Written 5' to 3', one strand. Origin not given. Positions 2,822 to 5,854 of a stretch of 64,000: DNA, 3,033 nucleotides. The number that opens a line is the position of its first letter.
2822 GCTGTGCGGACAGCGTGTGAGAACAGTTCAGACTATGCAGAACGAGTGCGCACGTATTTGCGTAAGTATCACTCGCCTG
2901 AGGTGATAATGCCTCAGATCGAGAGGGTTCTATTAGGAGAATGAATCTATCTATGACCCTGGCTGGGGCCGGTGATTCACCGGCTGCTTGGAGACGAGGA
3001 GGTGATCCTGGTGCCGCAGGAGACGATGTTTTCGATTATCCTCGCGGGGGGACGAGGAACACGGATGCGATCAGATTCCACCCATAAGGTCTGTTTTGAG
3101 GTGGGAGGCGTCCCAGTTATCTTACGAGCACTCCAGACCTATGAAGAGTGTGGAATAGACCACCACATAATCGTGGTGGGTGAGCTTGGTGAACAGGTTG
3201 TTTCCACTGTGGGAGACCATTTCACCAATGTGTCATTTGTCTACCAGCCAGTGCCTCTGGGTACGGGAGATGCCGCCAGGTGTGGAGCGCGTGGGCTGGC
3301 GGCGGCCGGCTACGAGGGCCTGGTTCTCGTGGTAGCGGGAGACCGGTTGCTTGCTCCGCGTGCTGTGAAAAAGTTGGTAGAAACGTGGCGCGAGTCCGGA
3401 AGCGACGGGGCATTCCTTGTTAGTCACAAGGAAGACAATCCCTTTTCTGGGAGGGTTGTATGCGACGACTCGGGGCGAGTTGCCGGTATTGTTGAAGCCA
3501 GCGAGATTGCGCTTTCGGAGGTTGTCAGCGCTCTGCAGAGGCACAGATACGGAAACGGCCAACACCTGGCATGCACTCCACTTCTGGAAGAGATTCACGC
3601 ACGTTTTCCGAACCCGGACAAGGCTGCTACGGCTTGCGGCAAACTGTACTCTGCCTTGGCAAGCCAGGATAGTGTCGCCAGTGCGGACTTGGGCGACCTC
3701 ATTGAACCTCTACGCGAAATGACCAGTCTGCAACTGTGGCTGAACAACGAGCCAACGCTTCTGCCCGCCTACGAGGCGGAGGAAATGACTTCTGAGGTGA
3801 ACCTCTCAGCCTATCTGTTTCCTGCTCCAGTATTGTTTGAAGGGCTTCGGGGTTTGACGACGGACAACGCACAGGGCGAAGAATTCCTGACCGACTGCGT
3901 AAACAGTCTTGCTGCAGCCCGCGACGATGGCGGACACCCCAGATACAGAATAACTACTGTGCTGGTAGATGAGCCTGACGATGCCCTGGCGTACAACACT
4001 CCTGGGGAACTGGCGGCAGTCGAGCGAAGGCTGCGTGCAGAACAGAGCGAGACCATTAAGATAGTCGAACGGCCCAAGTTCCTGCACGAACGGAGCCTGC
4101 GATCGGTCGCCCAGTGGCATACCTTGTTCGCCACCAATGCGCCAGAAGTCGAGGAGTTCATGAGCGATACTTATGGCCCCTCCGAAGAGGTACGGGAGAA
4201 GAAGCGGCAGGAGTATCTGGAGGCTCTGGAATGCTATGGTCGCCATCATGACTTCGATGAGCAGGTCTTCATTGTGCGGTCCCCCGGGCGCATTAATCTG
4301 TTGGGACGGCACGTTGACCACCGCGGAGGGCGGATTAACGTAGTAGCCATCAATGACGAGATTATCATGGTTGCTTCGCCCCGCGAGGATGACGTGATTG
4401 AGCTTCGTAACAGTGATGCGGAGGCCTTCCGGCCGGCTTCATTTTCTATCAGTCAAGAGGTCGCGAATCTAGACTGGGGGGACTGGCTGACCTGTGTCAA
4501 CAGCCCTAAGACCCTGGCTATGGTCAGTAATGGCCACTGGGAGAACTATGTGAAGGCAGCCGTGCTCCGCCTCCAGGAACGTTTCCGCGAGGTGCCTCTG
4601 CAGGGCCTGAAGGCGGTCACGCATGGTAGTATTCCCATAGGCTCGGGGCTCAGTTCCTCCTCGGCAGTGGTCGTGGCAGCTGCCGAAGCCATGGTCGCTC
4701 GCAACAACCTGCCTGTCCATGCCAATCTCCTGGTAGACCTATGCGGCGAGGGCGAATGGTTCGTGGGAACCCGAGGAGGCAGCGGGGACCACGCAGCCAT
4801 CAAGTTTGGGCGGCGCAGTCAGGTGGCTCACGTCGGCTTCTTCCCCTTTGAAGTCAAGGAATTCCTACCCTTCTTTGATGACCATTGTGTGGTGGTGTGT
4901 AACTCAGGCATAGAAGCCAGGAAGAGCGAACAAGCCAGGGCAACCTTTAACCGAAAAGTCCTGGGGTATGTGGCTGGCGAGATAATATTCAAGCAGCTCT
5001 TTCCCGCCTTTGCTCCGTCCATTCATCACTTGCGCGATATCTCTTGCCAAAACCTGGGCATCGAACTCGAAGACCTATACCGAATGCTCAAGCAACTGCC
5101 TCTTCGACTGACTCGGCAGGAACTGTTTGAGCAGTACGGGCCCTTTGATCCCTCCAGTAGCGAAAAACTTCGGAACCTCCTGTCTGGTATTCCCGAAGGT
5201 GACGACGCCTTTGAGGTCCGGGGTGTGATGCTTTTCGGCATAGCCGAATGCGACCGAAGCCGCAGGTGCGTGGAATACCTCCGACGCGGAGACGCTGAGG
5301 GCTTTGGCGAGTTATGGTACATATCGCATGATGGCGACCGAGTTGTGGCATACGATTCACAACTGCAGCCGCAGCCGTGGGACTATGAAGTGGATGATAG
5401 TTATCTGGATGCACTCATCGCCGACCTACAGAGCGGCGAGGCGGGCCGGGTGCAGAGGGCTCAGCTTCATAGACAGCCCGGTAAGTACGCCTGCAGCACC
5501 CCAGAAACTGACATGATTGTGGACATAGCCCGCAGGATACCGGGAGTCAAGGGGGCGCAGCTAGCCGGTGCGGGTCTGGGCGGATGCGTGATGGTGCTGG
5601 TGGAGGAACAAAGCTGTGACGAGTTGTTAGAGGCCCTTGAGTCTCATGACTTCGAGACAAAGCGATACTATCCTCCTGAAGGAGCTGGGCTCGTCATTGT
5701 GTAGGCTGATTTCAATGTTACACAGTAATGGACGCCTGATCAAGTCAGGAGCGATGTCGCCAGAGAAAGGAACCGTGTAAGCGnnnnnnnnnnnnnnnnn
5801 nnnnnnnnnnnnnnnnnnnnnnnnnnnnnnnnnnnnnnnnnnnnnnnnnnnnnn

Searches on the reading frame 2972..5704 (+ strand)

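Call 78: search_protein_families(library=pfam, proteins=[window:2972-5704:+], max_evalue=0.00001)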
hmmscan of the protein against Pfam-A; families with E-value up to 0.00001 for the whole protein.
window:2972-5704:+ (910 aa): 5 families
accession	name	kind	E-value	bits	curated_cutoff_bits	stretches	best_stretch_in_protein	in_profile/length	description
PF12804.13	NTP_transf_3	-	2.4e-15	57.5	27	1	22-157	2-130/160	MobA-like NTP transferase domain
PF00288.32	GHMP_kinases_N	-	1.3e-14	54.6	22.3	1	525-613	1-86/87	GHMP kinases N terminal domain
PF10509.15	GalKase_gal_bdg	-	1.3e-11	44.3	23.1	1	428-470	7-49/49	Galactokinase galactose-binding signature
PF00483.29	NTP_transferase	-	2.9e-11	43.9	21.2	1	21-175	2-162/245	Nucleotidyl transferase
PF08544.19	GHMP_kinases_C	-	4.1e-07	30.7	21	0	830-891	16-81/85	GHMP kinases C terminal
